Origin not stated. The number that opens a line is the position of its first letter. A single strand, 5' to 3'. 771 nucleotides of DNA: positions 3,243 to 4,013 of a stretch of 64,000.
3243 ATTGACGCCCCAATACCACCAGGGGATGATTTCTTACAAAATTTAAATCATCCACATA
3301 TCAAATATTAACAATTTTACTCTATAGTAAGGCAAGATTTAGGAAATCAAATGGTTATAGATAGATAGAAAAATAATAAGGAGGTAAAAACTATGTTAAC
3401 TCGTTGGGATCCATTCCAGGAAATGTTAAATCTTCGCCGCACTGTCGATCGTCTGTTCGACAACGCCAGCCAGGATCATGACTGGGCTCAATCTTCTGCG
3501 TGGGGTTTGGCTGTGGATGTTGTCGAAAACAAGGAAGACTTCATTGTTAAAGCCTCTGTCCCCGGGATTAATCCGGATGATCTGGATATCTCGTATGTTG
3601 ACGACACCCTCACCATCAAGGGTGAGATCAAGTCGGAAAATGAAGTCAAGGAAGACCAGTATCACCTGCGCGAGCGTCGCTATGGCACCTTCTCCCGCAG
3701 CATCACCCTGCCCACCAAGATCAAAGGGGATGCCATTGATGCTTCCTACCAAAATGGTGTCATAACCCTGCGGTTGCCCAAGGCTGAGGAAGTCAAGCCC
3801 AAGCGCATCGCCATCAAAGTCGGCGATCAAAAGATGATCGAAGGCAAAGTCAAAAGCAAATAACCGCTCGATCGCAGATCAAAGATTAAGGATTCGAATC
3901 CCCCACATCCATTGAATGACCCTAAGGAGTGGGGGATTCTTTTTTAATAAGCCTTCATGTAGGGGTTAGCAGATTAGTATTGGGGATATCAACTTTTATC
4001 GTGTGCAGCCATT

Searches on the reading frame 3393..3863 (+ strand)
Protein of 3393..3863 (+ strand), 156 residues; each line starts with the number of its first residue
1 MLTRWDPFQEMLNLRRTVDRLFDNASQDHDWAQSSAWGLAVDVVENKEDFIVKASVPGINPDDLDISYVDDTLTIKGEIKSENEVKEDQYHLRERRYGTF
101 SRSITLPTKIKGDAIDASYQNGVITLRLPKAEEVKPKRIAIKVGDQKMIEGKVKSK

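Call 100: search_protein_families(library=pfam, proteins=[window:3393-3863:+], max_evalue=0.001)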
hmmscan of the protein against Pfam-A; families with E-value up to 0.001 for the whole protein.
window:3393-3863:+ (156 aa): 2 families
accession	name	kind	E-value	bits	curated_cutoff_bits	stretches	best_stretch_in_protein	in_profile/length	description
PF00011.27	HSP20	-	1.7e-24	86.3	20.8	1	42-142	1-102/102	Hsp20/alpha crystallin family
PF17886.7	ArsA_HSP20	-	2.2e-08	34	22.5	1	49-126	3-61/63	HSP20-like domain found in ArsA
